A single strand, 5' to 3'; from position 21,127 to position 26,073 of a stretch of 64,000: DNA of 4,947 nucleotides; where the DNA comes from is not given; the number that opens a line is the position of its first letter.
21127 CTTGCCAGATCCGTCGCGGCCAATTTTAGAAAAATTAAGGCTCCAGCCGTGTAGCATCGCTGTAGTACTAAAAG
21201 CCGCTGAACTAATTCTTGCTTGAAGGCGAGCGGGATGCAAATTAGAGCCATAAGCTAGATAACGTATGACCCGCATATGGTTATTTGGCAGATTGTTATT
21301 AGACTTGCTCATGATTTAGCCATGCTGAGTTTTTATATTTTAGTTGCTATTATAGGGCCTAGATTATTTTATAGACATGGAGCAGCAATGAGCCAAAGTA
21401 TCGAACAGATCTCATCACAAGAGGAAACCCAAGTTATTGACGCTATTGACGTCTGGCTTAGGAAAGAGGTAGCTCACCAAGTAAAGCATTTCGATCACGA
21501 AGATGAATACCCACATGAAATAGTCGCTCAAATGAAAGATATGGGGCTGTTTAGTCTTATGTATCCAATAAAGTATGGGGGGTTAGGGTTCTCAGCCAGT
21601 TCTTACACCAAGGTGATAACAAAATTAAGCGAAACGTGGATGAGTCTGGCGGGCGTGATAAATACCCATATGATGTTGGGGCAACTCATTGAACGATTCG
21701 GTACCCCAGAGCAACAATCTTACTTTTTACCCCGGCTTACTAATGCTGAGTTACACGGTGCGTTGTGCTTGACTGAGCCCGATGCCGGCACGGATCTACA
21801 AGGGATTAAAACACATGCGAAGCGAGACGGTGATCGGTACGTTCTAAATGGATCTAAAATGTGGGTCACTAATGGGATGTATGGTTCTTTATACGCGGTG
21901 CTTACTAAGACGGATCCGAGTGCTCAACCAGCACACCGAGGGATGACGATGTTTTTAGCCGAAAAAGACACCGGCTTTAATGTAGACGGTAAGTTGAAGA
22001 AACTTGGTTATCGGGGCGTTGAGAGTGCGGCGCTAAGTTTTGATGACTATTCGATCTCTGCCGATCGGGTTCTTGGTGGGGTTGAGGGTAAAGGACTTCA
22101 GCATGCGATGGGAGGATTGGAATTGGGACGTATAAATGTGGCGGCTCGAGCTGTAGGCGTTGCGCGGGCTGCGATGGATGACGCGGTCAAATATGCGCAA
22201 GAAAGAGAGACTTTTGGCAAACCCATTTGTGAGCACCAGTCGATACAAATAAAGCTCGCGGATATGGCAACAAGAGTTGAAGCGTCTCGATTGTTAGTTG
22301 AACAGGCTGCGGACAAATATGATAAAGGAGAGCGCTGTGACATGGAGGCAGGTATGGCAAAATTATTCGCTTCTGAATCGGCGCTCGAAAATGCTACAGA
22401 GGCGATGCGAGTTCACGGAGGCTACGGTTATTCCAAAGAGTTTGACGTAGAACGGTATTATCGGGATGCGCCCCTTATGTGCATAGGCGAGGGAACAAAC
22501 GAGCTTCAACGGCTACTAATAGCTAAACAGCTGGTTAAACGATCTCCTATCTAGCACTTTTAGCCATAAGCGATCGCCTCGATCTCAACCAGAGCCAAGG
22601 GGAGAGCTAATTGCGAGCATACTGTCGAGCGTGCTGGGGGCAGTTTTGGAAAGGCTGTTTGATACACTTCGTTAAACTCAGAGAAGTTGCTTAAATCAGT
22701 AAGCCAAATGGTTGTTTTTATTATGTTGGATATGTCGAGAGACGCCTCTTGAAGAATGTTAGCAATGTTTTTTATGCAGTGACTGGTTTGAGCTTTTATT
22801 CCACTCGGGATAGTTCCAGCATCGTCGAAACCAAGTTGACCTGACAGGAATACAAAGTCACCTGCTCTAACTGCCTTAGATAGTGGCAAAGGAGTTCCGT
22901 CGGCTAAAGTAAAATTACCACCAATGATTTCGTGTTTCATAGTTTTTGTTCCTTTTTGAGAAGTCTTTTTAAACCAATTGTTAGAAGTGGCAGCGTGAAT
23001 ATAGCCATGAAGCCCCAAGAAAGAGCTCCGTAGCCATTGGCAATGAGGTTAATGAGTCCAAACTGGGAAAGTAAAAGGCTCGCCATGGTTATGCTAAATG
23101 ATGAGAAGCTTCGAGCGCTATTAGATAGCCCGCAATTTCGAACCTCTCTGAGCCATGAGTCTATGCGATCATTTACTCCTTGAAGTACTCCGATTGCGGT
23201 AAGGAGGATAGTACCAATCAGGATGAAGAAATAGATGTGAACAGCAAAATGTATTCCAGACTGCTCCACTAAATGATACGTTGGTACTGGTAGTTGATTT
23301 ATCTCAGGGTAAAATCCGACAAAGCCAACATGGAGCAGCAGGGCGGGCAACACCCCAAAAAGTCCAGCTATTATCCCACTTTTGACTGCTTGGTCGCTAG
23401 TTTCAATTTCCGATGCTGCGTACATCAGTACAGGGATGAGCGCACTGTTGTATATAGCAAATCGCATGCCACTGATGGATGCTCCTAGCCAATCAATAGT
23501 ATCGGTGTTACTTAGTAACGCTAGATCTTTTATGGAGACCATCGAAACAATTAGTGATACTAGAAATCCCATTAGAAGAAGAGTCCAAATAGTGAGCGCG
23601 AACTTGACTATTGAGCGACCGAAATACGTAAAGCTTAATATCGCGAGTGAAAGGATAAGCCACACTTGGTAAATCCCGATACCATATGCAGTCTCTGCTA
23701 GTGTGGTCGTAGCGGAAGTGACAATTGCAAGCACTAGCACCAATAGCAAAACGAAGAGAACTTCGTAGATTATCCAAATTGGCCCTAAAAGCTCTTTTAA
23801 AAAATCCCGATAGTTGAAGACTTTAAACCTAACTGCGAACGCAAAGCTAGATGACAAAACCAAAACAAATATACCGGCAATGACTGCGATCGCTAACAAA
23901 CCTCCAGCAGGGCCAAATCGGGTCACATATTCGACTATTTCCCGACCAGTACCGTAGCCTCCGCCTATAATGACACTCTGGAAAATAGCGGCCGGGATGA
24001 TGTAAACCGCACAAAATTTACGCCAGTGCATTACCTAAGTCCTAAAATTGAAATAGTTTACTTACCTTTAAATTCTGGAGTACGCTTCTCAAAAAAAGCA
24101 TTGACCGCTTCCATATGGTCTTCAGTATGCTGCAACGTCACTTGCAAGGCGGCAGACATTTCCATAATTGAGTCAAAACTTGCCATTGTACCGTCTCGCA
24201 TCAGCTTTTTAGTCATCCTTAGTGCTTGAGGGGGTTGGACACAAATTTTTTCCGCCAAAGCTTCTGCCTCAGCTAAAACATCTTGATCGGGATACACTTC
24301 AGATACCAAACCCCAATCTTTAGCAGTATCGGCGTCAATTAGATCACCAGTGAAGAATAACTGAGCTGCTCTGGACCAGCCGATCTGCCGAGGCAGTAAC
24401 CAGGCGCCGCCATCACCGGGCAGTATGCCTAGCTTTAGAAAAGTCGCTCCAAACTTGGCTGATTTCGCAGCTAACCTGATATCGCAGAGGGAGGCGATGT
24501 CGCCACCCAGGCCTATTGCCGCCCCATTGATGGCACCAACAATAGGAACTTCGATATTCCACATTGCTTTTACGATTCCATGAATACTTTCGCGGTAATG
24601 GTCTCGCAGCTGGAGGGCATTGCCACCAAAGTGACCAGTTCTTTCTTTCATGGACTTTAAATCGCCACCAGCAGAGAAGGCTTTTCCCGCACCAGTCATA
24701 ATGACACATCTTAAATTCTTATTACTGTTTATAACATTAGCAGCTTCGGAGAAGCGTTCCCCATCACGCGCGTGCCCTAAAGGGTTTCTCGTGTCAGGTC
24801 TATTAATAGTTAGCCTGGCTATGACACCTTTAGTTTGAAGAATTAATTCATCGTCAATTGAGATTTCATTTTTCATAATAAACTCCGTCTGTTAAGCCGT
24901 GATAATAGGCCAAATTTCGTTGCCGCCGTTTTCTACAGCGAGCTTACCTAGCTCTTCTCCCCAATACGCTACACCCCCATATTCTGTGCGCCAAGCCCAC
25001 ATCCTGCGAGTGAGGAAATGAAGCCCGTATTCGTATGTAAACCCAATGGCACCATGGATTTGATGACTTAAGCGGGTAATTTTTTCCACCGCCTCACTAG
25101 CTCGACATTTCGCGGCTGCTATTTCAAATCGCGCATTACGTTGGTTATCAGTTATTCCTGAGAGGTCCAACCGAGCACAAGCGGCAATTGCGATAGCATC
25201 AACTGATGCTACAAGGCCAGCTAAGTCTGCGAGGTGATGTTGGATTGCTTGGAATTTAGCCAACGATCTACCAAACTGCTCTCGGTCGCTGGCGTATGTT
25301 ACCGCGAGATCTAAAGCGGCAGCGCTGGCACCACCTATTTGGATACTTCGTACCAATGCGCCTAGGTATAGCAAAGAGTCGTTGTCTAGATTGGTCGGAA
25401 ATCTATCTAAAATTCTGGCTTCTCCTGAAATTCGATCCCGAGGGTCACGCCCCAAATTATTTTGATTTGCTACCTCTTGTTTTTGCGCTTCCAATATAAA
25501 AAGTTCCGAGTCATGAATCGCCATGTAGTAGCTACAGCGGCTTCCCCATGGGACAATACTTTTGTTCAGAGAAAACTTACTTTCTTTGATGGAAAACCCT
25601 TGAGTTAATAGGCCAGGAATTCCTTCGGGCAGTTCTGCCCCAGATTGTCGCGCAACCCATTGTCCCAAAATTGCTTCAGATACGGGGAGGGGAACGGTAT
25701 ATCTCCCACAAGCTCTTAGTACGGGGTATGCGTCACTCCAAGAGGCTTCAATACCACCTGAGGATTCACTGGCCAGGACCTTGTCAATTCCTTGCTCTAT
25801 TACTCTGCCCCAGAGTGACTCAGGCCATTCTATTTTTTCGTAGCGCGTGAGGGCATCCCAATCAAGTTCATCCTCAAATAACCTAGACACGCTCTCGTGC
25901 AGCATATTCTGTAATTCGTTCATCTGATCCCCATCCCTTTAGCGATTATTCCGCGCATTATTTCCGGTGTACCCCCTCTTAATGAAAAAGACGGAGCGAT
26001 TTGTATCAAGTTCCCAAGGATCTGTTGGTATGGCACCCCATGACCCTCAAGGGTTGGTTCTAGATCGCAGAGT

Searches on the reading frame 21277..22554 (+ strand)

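Call 46: search_protein_families(library=ncbifam, proteins=[window:21277-22554:+], max_evalue=1e-10)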
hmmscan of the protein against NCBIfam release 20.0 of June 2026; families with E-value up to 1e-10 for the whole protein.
window:21277-22554:+ (425 aa): 22 families
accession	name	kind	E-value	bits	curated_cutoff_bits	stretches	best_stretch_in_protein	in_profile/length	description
NF042972.1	AcrlCoAredClosAcrC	equivalog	1.1e-98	330.4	640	1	47-421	6-378/378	acryloyl-CoA reductase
NF043006.1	CyhCrbnylCoADH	equivalog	4.6e-83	279.3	650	1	48-422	6-378/380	cyclohexane-1-carbonyl-CoA dehydrogenase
NF042439.1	SulpropCoADesulf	equivalog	6.1e-76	255.6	600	1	63-421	10-372/379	3-sulfinopropanoyl-CoA desulfinase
NF045552.1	GlutCoADH_Des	equivalog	1.5e-68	231.8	470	1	47-417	6-377/387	glutaryl-CoA dehydrogenase Acd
NF058590.1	AcCoDHFadEBacil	equivalog_domain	1.5e-68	231.8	600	1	48-423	23-414/586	acyl-CoA dehydrogenase FadE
NF008997.0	PRK12341.1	equivalog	8.2e-63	212.7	537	1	48-421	7-378/382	acyl-CoA dehydrogenase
NF045652.1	ProlPCPDhRedW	equivalog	3.1e-59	200.7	650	1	49-419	3-373/376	L-prolyl-[peptidyl-carrier protein] dehydrogenase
TIGR03207.1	cyc_hxne_CoA_dh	equivalog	1.8e-53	181.6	575.35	1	52-418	7-370/372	cyclohexanecarboxyl-CoA dehydrogenase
NF002885.1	PRK03354.1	equivalog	1.9e-52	178.6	540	1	51-421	10-375/378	crotonobetainyl-CoA dehydrogenase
NF053553.1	prodigi_MBC_PigA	equivalog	2.5e-52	178.3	500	1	50-419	9-379/381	prodigiosin MBC biosynthesis dehydrogenase PigA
NF052270.1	Staph_DH_FadE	equivalog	1.2e-47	162.5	600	1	46-420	21-394/400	acyl-CoA dehydrogenase FadE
NF049984.1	Rv1679_FadE16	equivalog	2e-38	132.6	600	1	67-398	14-344/371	Rv1679 family acyl-CoA dehydrogenase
NF007000.1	PRK09463.1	subfamily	4.9e-37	127.6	600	1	66-415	62-430/726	acyl-CoA dehydrogenase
NF009586.0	PRK13026.1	subfamily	1.6e-30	106.1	608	1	47-415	79-465/777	acyl-CoA dehydrogenase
TIGR04022.1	sulfur_SfnB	equivalog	2.7e-30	105.5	430.9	1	51-398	8-359/391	SfnB family sulfur acquisition oxidoreductase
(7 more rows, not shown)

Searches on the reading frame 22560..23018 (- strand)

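Call 67: search_protein_families(library=pfam, proteins=[window:22560-23018:-], max_evalue=1)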
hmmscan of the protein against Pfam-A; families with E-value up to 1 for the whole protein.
window:22560-23018:- (152 aa): 1 family
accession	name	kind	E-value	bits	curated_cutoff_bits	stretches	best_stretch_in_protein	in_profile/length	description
PF01042.26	Ribonuc_L-PSP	-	6e-29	100.9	27.3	1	45-151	10-120/121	Endoribonuclease L-PSP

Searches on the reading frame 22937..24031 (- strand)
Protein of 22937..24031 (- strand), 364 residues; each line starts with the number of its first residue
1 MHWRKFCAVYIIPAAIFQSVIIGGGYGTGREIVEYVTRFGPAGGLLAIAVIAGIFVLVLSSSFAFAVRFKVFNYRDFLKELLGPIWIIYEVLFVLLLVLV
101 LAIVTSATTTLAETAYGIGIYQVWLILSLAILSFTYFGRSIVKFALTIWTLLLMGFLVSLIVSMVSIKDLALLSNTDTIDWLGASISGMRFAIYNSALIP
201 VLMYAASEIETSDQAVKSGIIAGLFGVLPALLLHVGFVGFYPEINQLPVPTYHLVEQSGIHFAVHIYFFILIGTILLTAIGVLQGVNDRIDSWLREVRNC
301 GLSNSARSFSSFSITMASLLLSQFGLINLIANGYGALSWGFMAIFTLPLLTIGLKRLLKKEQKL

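Call 14: search_protein_families(library=ncbifam, proteins=[window:22937-24031:-], max_evalue=0.001)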
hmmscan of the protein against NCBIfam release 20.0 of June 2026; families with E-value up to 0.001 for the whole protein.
window:22937-24031:- (364 aa): 0 families

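Call 66: search_solved_structures(query=window:22937-24031:-, max_evalue=1)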
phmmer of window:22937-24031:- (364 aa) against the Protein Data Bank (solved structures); distinct sequences matched with E-value up to 1: 0.

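Call 67: search_protein_families(library=pfam, proteins=[window:22937-24031:-], max_evalue=1)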
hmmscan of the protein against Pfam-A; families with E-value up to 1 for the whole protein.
window:22937-24031:- (364 aa): 0 families

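Call 68: find_homologous_proteins(query=window:22937-24031:-, max_evalue=0.00001)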
Query window:22937-24031:- (364 aa): 244 proteins with E <= 0.00001 among 8000 candidates; the best 120 are listed.
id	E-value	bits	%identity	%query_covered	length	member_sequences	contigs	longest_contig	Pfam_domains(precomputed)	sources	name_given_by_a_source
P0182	1.4e-206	704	91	100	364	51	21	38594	-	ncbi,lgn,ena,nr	ncbi:MAG: hypothetical protein CMO22_02080 [Thiotrichales bacterium]|nr:hypothetical protein [Thiotr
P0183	2.7e-205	700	91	100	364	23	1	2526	-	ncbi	-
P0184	1.4e-193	661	86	100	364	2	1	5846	-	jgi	jgi:uncharacterized membrane protein YkvI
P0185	4.9e-153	528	69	99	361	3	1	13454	-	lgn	-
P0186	2.4e-100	354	51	96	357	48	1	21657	-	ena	-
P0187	5.8e-100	353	51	96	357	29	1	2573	-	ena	-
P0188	1.2e-99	352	51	99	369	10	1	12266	-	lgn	-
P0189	4.3e-96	340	51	96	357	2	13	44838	-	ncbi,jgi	jgi:uncharacterized membrane protein YkvI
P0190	3.9e-95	337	50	99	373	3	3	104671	-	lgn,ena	-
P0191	4.3e-95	337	47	97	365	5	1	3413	-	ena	-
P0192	4.9e-95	337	48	96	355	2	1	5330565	-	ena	-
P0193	7.4e-94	333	48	97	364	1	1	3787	-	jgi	jgi:uncharacterized membrane protein YkvI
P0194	1.3e-93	332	48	98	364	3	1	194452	-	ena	-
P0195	7.2e-91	323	48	93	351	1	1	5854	-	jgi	-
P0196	6.1e-89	317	47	96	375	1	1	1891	-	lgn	-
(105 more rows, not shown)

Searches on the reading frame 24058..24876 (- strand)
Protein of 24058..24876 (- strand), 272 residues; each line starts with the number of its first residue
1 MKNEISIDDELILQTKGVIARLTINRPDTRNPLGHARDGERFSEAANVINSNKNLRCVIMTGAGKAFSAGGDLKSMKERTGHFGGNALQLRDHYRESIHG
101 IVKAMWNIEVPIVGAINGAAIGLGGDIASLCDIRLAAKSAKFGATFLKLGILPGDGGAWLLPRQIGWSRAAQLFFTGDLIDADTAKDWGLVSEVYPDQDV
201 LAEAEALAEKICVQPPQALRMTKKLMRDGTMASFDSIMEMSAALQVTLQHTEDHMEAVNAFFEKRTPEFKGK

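Call 46: search_protein_families(library=ncbifam, proteins=[window:24058-24876:-], max_evalue=1e-10)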
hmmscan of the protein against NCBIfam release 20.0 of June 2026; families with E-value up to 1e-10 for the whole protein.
window:24058-24876:- (272 aa): 67 families (the best 25 are shown)
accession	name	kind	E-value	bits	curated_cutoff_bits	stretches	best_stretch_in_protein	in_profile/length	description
NF006699.0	PRK09245.1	subfamily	6.9e-110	366.5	354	1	9-271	3-265/266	crotonase/enoyl-CoA hydratase family protein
NF051848.1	EnCoAHydtEchA19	equivalog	6.5e-61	206.1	400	1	12-272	3-258/258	enoyl-CoA hydratase EchA19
TIGR02280.1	PaaB1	equivalog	5.9e-58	196.4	345.15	1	14-272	4-256/256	2-(1,2-epoxy-1,2-dihydrophenyl)acetyl-CoA isomerase PaaG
NF004635.0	PRK05981.1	equivalog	2.1e-55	188.1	351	1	12-272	7-266/266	enoyl-CoA hydratase/isomerase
NF006107.0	PRK08258.1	equivalog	1.8e-54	184.9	330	1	11-272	19-277/277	enoyl-CoA hydratase family protein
NF004840.0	PRK06190.1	equivalog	5e-52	177.1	253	1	9-252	4-241/260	enoyl-CoA hydratase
NF004475.0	PRK05809.1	subfamily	1.1e-51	175.8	394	1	10-272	5-260/260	short-chain-enoyl-CoA hydratase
NF006007.0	PRK08138.1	subfamily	1.1e-50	172.4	355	1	16-272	15-261/261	enoyl-CoA hydratase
NF006109.0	PRK08260.1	subfamily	2.7e-49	168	320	1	12-271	7-277/296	enoyl-CoA hydratase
NF007239.0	PRK09674.1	equivalog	3.4e-49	167.6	371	1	10-272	5-257/257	2,3-dehydroadipyl-CoA hydratase PaaF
NF005802.0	PRK07657.1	equivalog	5.3e-48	163.8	363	1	17-272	12-260/260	enoyl-CoA hydratase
NF004857.0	PRK06210.1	equivalog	1.3e-47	162.6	341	1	9-271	8-274/275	enoyl-CoA hydratase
NF046063.1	oxepin_alt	equivalog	2.4e-47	161.6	300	1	13-268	4-254/254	oxepin-CoA hydrolase, alternative type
NF005864.0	PRK07799.1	equivalog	2.8e-47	161.1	316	1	9-271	8-265/266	crotonase/enoyl-CoA hydratase family protein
NF005803.0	PRK07658.1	equivalog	3.5e-47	161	313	1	11-272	4-257/257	enoyl-CoA hydratase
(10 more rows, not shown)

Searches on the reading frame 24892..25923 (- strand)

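Call 46: search_protein_families(library=ncbifam, proteins=[window:24892-25923:-], max_evalue=1e-10)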
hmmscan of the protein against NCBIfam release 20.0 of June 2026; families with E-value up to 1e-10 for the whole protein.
window:24892-25923:- (343 aa): 8 families
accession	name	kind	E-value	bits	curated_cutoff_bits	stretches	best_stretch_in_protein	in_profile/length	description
NF050027.1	acylCoADhIpdE2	equivalog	2.1e-23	83.3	450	1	6-308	4-289/311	acyl-CoA dehydrogenase IpdE2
TIGR03203.1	pimD_small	equivalog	5.9e-20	71.7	652.7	0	198-317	249-364/378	pimeloyl-CoA dehydrogenase small subunit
NF042972.1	AcrlCoAredClosAcrC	equivalog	5.5e-17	61.5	640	1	196-306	249-353/378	acryloyl-CoA reductase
NF042439.1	SulpropCoADesulf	equivalog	2.5e-15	56.1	600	1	198-306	244-347/379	3-sulfinopropanoyl-CoA desulfinase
NF045552.1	GlutCoADH_Des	equivalog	1.9e-13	50.4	470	1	198-306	253-356/387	glutaryl-CoA dehydrogenase Acd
NF008997.0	PRK12341.1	equivalog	4.1e-12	45.8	537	0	190-308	243-355/382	acyl-CoA dehydrogenase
NF002885.1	PRK03354.1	equivalog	1.1e-11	44.4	540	0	198-308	248-352/378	crotonobetainyl-CoA dehydrogenase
NF058590.1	AcCoDHFadEBacil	equivalog_domain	3.7e-11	42.3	600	1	194-302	262-383/586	acyl-CoA dehydrogenase FadE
